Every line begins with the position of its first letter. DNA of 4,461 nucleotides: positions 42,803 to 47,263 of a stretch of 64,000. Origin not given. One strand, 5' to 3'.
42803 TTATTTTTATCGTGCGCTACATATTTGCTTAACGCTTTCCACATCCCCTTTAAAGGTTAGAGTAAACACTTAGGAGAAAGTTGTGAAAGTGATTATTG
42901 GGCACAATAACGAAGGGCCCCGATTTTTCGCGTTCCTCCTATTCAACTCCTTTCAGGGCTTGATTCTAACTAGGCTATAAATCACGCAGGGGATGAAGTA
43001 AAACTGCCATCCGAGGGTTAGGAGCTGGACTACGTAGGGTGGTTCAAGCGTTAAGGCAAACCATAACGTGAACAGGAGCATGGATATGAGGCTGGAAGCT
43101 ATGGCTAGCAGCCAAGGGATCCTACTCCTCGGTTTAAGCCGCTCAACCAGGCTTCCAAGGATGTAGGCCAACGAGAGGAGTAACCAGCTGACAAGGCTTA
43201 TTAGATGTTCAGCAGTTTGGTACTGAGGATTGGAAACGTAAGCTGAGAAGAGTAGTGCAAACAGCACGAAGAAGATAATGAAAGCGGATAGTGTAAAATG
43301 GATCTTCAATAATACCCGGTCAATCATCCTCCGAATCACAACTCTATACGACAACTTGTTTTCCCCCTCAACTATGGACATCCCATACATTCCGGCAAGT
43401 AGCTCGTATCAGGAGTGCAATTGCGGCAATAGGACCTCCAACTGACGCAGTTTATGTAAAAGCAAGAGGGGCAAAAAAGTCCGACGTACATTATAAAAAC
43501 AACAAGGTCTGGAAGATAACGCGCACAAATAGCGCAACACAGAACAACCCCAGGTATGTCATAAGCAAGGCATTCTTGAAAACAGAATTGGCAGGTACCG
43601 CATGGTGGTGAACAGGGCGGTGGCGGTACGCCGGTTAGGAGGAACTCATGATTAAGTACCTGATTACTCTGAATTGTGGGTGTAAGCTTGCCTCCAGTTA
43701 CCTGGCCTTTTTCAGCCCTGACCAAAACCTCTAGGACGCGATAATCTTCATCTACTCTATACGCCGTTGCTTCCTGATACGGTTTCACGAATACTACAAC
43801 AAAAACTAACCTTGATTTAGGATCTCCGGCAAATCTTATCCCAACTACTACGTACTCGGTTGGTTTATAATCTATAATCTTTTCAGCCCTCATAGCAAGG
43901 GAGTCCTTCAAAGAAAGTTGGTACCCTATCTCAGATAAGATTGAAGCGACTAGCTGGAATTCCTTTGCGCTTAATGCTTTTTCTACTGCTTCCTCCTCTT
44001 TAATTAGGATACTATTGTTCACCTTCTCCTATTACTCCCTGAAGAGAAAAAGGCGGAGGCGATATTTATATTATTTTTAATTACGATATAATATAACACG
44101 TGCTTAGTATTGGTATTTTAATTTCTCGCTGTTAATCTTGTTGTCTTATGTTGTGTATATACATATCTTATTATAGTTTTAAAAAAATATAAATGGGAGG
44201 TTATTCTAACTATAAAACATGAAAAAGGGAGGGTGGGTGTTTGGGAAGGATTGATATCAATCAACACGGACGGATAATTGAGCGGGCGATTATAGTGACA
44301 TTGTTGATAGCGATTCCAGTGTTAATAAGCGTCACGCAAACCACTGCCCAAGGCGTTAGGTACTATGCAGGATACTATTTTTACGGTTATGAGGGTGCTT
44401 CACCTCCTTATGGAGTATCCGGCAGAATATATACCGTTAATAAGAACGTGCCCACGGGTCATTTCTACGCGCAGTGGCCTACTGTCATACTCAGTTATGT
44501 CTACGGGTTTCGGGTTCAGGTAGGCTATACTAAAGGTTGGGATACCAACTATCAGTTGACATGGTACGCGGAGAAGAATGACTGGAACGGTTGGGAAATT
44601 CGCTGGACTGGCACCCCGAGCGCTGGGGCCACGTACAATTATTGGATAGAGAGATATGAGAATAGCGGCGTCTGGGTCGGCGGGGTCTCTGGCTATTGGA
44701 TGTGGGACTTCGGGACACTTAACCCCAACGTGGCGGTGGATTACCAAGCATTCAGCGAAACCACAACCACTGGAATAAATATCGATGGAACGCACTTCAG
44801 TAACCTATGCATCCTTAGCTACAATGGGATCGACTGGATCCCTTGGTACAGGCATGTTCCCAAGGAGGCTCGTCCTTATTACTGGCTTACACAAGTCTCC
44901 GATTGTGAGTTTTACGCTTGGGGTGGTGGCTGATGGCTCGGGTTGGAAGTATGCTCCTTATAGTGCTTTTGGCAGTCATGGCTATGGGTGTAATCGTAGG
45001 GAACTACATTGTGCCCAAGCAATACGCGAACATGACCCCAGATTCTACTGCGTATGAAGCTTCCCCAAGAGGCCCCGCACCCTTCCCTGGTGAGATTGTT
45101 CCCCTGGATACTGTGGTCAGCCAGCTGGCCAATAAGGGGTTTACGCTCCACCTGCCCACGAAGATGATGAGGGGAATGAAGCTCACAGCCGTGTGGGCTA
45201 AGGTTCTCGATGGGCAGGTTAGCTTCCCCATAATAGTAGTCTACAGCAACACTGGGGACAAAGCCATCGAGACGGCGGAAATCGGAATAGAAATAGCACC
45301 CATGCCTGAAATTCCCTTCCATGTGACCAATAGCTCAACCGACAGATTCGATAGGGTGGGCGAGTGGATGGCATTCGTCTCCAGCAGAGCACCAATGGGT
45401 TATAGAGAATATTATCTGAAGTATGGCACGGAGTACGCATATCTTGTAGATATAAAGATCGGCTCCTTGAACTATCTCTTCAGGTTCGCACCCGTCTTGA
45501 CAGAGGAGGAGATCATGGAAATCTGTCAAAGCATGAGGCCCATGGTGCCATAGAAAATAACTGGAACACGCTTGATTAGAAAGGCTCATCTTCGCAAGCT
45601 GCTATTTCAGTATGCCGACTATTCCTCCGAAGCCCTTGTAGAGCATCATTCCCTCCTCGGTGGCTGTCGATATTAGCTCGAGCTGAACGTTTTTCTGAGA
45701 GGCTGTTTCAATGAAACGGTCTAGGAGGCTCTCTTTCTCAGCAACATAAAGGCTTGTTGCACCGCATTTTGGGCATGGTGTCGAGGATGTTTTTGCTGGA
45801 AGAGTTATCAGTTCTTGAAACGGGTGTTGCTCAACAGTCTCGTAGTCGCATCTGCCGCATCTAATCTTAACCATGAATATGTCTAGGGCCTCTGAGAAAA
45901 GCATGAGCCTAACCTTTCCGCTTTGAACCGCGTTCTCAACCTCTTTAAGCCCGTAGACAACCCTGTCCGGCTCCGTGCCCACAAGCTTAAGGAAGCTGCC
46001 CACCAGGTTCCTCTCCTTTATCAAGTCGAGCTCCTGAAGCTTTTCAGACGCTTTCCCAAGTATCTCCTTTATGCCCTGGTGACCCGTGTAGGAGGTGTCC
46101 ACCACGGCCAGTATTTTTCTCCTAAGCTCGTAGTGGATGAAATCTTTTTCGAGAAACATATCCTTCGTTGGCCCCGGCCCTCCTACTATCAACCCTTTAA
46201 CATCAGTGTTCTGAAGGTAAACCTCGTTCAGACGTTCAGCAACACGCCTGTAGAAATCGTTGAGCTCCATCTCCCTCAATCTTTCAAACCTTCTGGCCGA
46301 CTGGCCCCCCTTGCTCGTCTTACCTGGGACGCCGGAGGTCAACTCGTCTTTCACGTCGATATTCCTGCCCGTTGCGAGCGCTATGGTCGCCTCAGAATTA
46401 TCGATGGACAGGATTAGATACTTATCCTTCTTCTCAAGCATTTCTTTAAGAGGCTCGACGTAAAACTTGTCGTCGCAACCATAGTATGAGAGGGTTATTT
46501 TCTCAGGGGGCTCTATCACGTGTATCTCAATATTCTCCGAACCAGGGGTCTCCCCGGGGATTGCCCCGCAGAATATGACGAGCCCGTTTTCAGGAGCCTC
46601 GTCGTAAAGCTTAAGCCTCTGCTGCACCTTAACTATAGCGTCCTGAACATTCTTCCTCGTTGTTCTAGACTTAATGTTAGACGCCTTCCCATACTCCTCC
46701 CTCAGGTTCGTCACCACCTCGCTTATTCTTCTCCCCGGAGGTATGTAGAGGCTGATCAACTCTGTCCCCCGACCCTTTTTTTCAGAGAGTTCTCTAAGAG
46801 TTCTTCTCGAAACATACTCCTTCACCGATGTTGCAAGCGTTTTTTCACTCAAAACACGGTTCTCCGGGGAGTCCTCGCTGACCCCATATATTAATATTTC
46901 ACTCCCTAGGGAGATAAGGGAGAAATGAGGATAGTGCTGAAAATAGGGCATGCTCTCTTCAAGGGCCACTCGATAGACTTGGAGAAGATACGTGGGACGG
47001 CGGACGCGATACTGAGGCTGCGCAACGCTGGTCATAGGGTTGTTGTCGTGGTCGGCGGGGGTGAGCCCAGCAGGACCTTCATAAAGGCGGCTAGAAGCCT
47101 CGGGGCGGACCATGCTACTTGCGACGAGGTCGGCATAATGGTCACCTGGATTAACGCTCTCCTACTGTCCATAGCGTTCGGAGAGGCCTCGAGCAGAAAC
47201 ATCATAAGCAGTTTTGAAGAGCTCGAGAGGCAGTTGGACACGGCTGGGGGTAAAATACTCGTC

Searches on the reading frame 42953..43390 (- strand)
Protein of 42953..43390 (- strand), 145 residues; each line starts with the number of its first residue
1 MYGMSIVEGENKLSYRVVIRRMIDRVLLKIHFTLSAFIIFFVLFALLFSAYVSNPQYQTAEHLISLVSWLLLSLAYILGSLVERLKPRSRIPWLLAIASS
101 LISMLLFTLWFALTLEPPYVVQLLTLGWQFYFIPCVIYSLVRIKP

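Call 26: search_protein_families(library=pfam, max_evalue=0.01, proteins=[window:42953-43390:-])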
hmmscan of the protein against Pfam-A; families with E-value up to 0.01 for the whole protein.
window:42953-43390:- (145 aa): 1 family
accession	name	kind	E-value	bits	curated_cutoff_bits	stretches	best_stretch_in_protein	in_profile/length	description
PF07690.21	MFS_1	-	0.003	17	33.4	1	27-132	205-312/347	Major Facilitator Superfamily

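Call 58: find_encoding_contigs(protein=window:42953-43390:-, flank=6000, max_places=6)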
Protein window:42953-43390:- (145 aa): 1 contig read that carries it; 1 place shown.
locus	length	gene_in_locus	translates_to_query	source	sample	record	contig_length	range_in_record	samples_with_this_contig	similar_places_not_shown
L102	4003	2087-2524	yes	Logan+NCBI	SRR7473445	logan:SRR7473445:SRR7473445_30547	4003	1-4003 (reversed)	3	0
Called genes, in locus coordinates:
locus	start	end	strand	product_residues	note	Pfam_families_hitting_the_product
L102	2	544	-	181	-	?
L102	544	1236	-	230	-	-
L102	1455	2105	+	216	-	-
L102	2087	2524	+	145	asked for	-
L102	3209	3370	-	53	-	-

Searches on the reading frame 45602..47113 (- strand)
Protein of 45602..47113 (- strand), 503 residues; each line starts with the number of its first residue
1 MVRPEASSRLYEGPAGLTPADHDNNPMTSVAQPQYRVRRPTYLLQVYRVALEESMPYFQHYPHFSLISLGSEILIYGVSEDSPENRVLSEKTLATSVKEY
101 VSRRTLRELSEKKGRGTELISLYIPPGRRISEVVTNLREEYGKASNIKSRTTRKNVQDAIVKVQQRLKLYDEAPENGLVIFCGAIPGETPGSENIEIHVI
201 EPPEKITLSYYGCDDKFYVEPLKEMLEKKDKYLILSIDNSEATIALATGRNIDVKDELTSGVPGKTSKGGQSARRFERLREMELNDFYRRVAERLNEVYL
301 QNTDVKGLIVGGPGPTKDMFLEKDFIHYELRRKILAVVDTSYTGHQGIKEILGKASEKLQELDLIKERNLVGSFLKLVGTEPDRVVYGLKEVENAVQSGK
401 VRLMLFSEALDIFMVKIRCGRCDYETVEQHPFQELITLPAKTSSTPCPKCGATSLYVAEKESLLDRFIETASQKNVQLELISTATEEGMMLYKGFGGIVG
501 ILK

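Call 57: find_encoding_contigs(protein=window:45602-47113:-, flank=10000, max_places=6)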
Protein window:45602-47113:- (503 aa): no gene with exactly this product is on record in the collection.
